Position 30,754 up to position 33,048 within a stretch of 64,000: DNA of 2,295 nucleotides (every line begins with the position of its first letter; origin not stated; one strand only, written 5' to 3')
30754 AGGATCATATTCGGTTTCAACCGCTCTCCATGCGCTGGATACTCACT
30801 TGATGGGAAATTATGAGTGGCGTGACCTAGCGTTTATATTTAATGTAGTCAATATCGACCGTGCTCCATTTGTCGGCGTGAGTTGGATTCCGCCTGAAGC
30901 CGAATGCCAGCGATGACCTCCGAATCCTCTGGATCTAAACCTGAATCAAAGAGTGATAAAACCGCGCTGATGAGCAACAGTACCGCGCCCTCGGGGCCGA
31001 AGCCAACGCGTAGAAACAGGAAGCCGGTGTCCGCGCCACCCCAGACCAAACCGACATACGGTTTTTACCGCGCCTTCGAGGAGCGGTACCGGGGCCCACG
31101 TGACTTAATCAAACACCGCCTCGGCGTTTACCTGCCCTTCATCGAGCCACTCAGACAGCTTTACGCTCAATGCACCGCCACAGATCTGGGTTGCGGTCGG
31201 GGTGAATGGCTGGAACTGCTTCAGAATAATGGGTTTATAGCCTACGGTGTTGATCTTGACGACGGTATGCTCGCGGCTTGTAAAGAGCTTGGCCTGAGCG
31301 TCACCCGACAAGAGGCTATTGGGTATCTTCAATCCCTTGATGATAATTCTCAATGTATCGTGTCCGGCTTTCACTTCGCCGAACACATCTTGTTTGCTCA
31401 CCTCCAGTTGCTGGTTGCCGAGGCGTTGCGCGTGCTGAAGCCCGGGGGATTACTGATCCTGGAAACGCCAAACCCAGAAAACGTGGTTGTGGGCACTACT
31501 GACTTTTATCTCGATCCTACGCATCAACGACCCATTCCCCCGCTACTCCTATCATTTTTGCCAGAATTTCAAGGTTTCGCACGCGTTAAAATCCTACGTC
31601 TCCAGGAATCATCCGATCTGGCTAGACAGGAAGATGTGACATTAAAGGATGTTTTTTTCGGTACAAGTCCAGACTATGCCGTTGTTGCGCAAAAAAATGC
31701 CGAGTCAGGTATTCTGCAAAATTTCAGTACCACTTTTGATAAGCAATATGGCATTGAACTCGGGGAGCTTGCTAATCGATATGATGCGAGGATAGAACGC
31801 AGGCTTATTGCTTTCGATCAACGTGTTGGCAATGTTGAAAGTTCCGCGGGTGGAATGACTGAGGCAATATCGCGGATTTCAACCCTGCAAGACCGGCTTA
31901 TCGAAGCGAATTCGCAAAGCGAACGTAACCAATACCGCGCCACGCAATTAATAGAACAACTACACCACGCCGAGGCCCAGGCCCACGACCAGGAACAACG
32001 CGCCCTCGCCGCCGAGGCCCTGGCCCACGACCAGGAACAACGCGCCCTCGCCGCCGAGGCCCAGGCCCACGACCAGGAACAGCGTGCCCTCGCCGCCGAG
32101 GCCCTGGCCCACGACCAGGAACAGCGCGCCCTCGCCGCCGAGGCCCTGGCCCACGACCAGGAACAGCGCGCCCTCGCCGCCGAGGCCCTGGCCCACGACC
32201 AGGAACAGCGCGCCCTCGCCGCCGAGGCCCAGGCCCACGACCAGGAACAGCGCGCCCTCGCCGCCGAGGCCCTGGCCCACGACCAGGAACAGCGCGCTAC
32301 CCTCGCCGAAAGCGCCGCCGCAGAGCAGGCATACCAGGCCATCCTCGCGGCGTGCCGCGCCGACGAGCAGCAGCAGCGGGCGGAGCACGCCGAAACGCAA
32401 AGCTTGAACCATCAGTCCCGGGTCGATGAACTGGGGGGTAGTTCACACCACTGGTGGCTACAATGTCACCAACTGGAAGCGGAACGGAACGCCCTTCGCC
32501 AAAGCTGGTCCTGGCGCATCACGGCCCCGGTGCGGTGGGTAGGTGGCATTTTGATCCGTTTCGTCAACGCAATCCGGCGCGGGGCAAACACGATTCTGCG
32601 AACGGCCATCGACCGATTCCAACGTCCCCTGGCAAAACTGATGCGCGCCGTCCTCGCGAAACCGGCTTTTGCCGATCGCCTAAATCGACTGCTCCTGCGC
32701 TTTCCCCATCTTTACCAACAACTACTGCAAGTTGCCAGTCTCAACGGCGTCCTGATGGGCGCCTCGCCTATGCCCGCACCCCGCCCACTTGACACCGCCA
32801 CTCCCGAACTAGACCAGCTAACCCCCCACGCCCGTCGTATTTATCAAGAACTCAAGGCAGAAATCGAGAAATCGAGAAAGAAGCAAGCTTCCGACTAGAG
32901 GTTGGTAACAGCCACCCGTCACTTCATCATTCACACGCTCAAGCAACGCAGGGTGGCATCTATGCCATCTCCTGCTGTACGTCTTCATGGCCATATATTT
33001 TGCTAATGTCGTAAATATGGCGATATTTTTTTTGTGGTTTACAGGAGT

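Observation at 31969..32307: Eight near-identical 42-bp (two-heptad) repeats inside the coiled coil of a WbdD-like O-chain terminator: a possibly length-tunable molecular ruler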

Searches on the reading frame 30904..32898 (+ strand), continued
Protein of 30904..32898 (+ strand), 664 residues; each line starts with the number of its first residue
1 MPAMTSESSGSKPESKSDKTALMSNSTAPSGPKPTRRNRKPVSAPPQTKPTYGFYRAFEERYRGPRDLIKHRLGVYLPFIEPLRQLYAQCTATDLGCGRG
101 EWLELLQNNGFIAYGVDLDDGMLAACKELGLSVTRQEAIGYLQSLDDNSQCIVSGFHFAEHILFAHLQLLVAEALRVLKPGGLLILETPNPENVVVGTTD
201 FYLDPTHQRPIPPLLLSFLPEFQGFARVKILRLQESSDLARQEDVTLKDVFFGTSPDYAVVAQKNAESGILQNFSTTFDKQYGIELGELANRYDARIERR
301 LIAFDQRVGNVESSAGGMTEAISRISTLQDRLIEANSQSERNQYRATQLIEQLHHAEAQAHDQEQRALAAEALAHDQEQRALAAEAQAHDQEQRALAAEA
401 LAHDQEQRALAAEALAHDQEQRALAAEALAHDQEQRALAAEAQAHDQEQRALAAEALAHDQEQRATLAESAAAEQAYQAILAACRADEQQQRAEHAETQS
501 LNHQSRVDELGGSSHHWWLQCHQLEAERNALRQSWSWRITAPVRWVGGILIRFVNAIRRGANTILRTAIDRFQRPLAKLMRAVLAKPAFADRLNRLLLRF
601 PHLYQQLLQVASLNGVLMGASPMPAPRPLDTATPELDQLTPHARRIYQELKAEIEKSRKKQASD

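Call 85: find_encoding_contigs(protein=P0184, flank=4000, max_places=3)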
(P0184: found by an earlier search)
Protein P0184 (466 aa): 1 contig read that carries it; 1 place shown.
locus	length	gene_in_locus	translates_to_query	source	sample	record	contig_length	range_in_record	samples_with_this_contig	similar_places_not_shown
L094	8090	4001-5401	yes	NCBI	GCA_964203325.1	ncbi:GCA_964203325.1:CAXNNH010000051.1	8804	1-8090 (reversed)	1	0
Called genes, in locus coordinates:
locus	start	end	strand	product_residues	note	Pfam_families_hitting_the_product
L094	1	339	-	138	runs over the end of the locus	PF13470:PIN_3, PF01850:PIN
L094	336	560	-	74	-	-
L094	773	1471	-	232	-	PF01797:Y1_Tnp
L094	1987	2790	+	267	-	PF01061:ABC2_membrane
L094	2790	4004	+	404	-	PF00005:ABC_tran, PF14524:Wzt_C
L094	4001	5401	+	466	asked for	PF13489:Methyltransf_23, PF07021:MetW (weak), PF08241:Methyltransf_11, PF13649:Methyltransf_25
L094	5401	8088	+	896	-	?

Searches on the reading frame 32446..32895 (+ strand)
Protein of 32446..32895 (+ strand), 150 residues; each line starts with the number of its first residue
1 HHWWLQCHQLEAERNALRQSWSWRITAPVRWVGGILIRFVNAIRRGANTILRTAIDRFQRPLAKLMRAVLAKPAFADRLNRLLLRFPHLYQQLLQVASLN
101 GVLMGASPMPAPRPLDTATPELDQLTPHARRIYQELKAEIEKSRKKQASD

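Call 68: search_protein_representatives(protein=window:32446-32895:+)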
Query: 150 residues. Proteins with E-value up to 0.001 (for the whole library): 292; up to 1e-10: 86; up to 1e-30: 5. The best 150 are listed.
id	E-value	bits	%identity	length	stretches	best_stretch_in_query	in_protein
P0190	1.8e-37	145.1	53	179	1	1-146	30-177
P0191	1.2e-34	135.9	50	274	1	1-145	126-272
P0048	1.9e-34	135.3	48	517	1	1-146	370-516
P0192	4.1e-33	131.0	51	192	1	2-145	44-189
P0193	6.6e-33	130.3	48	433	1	1-145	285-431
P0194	2.8e-30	121.7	47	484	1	1-144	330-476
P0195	3.8e-30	121.3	48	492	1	2-148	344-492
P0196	2.0e-29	119.0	46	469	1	1-145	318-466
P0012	1.2e-28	116.5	44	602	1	2-144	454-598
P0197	1.3e-28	116.3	44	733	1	1-144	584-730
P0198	2.1e-28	115.7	46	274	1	2-143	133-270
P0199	2.8e-27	112.0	43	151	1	8-146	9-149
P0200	1.5e-26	109.6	48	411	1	2-146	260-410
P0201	7.2e-26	107.5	43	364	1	1-142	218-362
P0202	2.9e-25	105.5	40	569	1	1-147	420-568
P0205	2.2e-22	96.1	48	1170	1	1-106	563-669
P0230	1.0e-17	81.0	39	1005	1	1-145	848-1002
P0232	2.5e-17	79.7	43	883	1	1-122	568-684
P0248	4.7e-14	69.1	35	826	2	1-146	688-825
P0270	8.9e-11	58.5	35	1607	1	1-104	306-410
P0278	4.3e-10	56.3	28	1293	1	1-139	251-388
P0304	1.4e-08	51.4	40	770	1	1-102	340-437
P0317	7.1e-08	49.1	36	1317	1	9-105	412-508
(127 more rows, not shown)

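Call 70: search_protein_families(library=pfam, proteins=[P0205, P0232, P0270, P0278, P0317, P0304, P0230, P0197, P0248], max_evalue=0.0001)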
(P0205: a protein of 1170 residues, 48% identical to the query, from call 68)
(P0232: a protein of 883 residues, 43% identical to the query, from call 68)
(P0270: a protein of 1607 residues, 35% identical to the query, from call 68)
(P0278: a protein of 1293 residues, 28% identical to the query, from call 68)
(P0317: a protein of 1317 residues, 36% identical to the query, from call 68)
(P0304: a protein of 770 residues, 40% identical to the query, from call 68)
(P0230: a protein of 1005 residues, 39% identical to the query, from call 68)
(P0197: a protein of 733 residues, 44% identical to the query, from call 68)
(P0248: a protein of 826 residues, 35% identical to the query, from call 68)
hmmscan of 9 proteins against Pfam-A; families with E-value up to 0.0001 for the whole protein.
P0205 (1170 aa): 10 families
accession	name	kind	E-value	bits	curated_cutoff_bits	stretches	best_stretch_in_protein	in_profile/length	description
PF00534.26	Glycos_transf_1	-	1.7e-21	77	26.4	1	958-1102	14-158/172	Glycosyl transferases group 1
PF13692.12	Glyco_trans_1_4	-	1.8e-15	57.9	27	1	960-1100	2-140/142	Glycosyl transferases group 1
PF13847.12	Methyltransf_31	-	8.8e-13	48.6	27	1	52-132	5-88/145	Methyltransferase domain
PF13649.12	Methyltransf_25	-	1.5e-11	45.3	27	1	54-143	1-89/97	Methyltransferase domain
PF08241.18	Methyltransf_11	-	1.1e-09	39.2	21.2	1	55-134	1-74/95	Methyltransferase domain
PF08242.18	Methyltransf_12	-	8.3e-09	36.5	30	1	55-142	1-87/98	Methyltransferase domain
PF03848.20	TehB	-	4.5e-07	29.9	20.4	1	50-156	30-133/193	Tellurite resistance protein TehB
PF20706.3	GT4-conflict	-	3.9e-06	26.5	26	1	922-1066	169-310/385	Family 4 Glycosyltransferase in conflict systems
PF13489.12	Methyltransf_23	-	5.8e-06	26.6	27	1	41-133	10-96/164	Methyltransferase domain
PF13679.12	Methyltransf_32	-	5.6e-05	23.6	27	0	48-125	23-108/143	Methyltransferase domain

P0232 (883 aa): 5 families
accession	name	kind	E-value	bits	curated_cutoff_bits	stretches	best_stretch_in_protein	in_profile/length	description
PF13847.12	Methyltransf_31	-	1.2e-10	41.7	27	1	52-135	5-91/145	Methyltransferase domain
PF13649.12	Methyltransf_25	-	2.6e-09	38.1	27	1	54-135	1-81/97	Methyltransferase domain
PF08242.18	Methyltransf_12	-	1.3e-08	35.9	30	1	55-134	1-81/98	Methyltransferase domain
PF08241.18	Methyltransf_11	-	3e-07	31.4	21.2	1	55-134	1-77/95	Methyltransferase domain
PF13489.12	Methyltransf_23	-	5.1e-05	23.5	27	0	40-158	12-118/164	Methyltransferase domain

P0270 (1607 aa): 4 families
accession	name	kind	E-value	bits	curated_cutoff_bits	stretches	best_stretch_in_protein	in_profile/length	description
PF00534.26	Glycos_transf_1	-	9.3e-38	129.9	26.4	2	1430-1577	10-158/172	Glycosyl transferases group 1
PF13692.12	Glyco_trans_1_4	-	2.3e-32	112.6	27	2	1438-1567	4-132/142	Glycosyl transferases group 1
PF05050.19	Methyltransf_21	-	4.1e-26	92.6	22.7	1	29-189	1-171/173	Methyltransferase FkbM domain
PF20706.3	GT4-conflict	-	4.5e-18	65.8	26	1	623-821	194-384/385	Family 4 Glycosyltransferase in conflict systems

P0278 (1293 aa): 5 families
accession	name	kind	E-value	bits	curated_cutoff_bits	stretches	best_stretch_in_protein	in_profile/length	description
PF00534.26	Glycos_transf_1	-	2e-34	119.1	26.4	1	644-801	15-171/172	Glycosyl transferases group 1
PF13692.12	Glyco_trans_1_4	-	2.8e-26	92.9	27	1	647-788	4-142/142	Glycosyl transferases group 1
PF20706.3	GT4-conflict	-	4e-10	39.7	26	1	655-813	210-383/385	Family 4 Glycosyltransferase in conflict systems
PF05050.19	Methyltransf_21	-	6.7e-07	30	22.7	1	37-165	9-146/173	Methyltransferase FkbM domain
PF13524.12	Glyco_trans_1_2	-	3.6e-05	24.2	25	0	710-815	32-142/144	Glycosyl transferase-like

P0317 (1317 aa): 3 families
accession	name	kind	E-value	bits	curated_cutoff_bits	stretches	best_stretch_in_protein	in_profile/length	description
PF13692.12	Glyco_trans_1_4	-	5.3e-20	72.6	27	2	729-850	4-119/142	Glycosyl transferases group 1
PF00534.26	Glycos_transf_1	-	1.7e-13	50.9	26.4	1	727-849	16-134/172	Glycosyl transferases group 1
PF20706.3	GT4-conflict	-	6.8e-10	38.9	26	1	720-922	191-385/385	Family 4 Glycosyltransferase in conflict systems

P0304 (770 aa): 6 families
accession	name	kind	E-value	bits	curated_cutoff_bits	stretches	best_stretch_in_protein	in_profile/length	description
PF00534.26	Glycos_transf_1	-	3.8e-27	95.3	26.4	1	597-747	13-171/172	Glycosyl transferases group 1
PF05050.19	Methyltransf_21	-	4.1e-26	92.6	22.7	1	30-192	1-173/173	Methyltransferase FkbM domain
PF13692.12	Glyco_trans_1_4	-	6.4e-21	75.5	27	1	600-734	2-142/142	Glycosyl transferases group 1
PF20706.3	GT4-conflict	-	1.2e-08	34.8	26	1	546-761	141-385/385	Family 4 Glycosyltransferase in conflict systems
PF13439.12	Glyco_transf_4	-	1.8e-08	35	28.5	1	489-585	71-167/170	Glycosyltransferase Family 4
PF12128.14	DUF3584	-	8e-06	24.1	31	1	243-357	808-920/1191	Protein of unknown function (DUF3584)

P0230 (1005 aa): 8 families
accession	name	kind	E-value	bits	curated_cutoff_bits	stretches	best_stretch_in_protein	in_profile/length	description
PF13649.12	Methyltransf_25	-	3.5e-12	47.3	27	1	440-530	1-97/97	Methyltransferase domain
PF13489.12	Methyltransf_23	-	3.5e-12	46.8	27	1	438-540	24-122/164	Methyltransferase domain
PF08241.18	Methyltransf_11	-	3.3e-11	44.1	21.2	1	441-534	1-95/95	Methyltransferase domain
PF14524.12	Wzt_C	-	5.1e-10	39.9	30.4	1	262-370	3-122/143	Wzt C-terminal domain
PF13847.12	Methyltransf_31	-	2.1e-09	37.6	27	1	439-539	6-119/145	Methyltransferase domain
PF07021.18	MetW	-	8.1e-08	32.6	21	1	438-498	15-76/193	Methionine biosynthesis protein MetW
PF03567.20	Sulfotransfer_2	-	2.2e-07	31.7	22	1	4-229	10-248/252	Sulfotransferase family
PF08242.18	Methyltransf_12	-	7.2e-06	27.1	30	1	441-532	1-98/98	Methyltransferase domain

P0197 (733 aa): 7 families
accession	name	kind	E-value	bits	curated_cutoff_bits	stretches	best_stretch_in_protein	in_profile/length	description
PF13847.12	Methyltransf_31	-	1.1e-13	51.5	27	1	52-133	5-89/145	Methyltransferase domain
PF13649.12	Methyltransf_25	-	8.4e-12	46.1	27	1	54-140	1-86/97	Methyltransferase domain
PF08241.18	Methyltransf_11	-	7.7e-10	39.7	21.2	1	55-134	1-74/95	Methyltransferase domain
PF08242.18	Methyltransf_12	-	2.6e-08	34.9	30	1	55-145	1-90/98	Methyltransferase domain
PF13489.12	Methyltransf_23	-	1.7e-07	31.5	27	1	35-133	7-96/164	Methyltransferase domain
PF00069.31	Pkinase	-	1.1e-06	28.7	31.7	1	264-367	44-149/263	Protein kinase domain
PF05175.20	MTS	-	8.8e-05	22.6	23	0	53-149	34-128/170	Methyltransferase small domain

P0248 (826 aa): 0 families

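Call 71: search_solved_structures(query=P0197, max_evalue=0.001)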
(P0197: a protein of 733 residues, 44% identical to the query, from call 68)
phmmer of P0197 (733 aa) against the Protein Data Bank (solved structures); distinct sequences matched with E-value up to 0.001: 67 (the best 60 are shown).
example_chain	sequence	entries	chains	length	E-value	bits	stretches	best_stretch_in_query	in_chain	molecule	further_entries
4uw0_A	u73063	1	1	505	2.4e-130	439.1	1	3-462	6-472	WBDD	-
4ax8_A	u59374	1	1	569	1.6e-129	436.3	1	3-504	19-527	WBDD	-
4azs_A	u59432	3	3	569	2.3e-129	435.9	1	3-496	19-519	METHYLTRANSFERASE WBDD | WBDD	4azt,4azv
4azw_A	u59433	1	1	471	3.8e-129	435.1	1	3-434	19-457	WBDD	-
6mro_A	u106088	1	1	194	4.1e-06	28.4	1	50-135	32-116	methyl transferase from Methanosarcina acetivorans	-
2xik_A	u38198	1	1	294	5.2e-06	28.1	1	264-379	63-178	SERINE/THREONINE PROTEIN KINASE 25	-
7z4v_A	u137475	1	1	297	5.4e-06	28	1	264-379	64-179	Serine/threonine-protein kinase 25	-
3ggf_A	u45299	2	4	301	7.7e-06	27.5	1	264-380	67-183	Serine/threonine-protein kinase MST4 | Serine/threonine-protein kinase 26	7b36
8gdu_A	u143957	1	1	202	8.3e-06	27.4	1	50-135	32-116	Methyltransferase domain-containing protein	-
4u8z_A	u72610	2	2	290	1.5e-05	26.6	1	264-380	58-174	Serine/threonine-protein kinase 24 | Serine/threonine-protein kinase 24 36 kDa subunit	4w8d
4w8e_A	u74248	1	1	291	1.5e-05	26.5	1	264-380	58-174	Serine/threonine-protein kinase 24 36 kDa subunit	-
3zhp_C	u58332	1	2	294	1.5e-05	26.5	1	264-380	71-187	SERINE/THREONINE-PROTEIN KINASE 24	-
3ckw_A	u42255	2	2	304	1.6e-05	26.4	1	264-380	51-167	Serine/threonine-protein kinase 24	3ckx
3a7f_A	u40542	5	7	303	1.6e-05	26.4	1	264-380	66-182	Serine/threonine kinase 24 (STE20 homolog, yeast)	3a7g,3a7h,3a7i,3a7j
7b30_A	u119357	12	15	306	1.7e-05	26.4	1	264-380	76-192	Serine/threonine-protein kinase 24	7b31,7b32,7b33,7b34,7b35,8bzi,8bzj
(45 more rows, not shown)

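Call 73: find_homologous_proteins(query=P0197, max_evalue=1e-20)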
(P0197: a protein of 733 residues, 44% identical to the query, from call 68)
Query P0197 (733 aa): 626 proteins with E <= 1e-20 among 8000 candidates; the best 120 are listed.
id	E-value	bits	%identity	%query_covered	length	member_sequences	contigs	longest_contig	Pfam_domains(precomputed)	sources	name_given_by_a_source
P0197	0.0e+0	1704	100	100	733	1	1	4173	PF13847.13,PF13489.13,PF00069.32,PF13649.13,PF08241.19,PF08242.19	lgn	-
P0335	0.0e+0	1038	62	100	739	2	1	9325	PF13847.13,PF13489.13,PF03848.21,PF05175.21,PF13649.13,PF08241.19,PF08242.19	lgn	-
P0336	0.0e+0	1019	63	100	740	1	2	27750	PF13847.13,PF13489.13,PF13649.13,PF08241.19,PF08242.19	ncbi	-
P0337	7.1e-298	1008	63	100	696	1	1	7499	PF13847.13,PF13489.13,PF13649.13,PF08241.19,PF08242.19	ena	-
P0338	1.7e-293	993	60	100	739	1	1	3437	PF13847.13,PF13489.13,PF13649.13,PF08241.19,PF08242.19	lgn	-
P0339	1.4e-286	971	60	100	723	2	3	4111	PF13847.13,PF13489.13,PF03848.21,PF13649.13,PF08241.19,PF08242.19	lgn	-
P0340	9.4e-286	968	59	100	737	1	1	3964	PF13847.13,PF13489.13,PF03848.21,PF13649.13,PF08241.19,PF08242.19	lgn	-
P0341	2.9e-283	960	61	100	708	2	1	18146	PF13847.13,PF13489.13,PF13649.13,PF08241.19,PF08242.19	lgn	-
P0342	2.0e-275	934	59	100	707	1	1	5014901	PF13847.13,PF13489.13,PF13649.13,PF08241.19,PF08242.19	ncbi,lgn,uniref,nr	ncbi:O-antigen chain-terminating methyltransferase [Acidovorax sp. 62]|uniref:methyltransferase doma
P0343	3.0e-274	930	59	100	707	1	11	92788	PF13847.13,PF13489.13,PF05175.21,PF13649.13,PF08241.19,PF08242.19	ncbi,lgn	-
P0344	1.2e-273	928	56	100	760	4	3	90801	PF13847.13,PF13489.13,PF13649.13,PF08241.19,PF08242.19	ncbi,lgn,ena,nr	ncbi:MAG: methyltransferase domain-containing protein [Comamonadaceae bacterium]|nr:methyltransferas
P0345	1.8e-273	927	56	100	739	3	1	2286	PF13847.13,PF13489.13,PF03848.21,PF05175.21,PF13649.13,PF13679.13,PF08241.19,PF08242.19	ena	-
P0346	3.1e-262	890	55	100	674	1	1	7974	PF13847.13,PF13489.13,PF03848.21,PF13649.13,PF08241.19,PF08242.19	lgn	-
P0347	1.0e-253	862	54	100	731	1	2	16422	PF13847.13,PF13489.13,PF13649.13,PF08241.19,PF08242.19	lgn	-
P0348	1.4e-250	852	53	100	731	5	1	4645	PF13847.13,PF13489.13,PF03848.21,PF13649.13,PF08241.19,PF08242.19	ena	-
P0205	2.4e-241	821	53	99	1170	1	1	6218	PF13847.13,PF13489.13,PF03848.21,PF00534.27,PF13649.13,PF08241.19,PF08242.19,PF20706.4,PF13692.13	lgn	-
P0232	2.9e-200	685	49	95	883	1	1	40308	PF13847.13,PF13649.13,PF08241.19,PF08242.19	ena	-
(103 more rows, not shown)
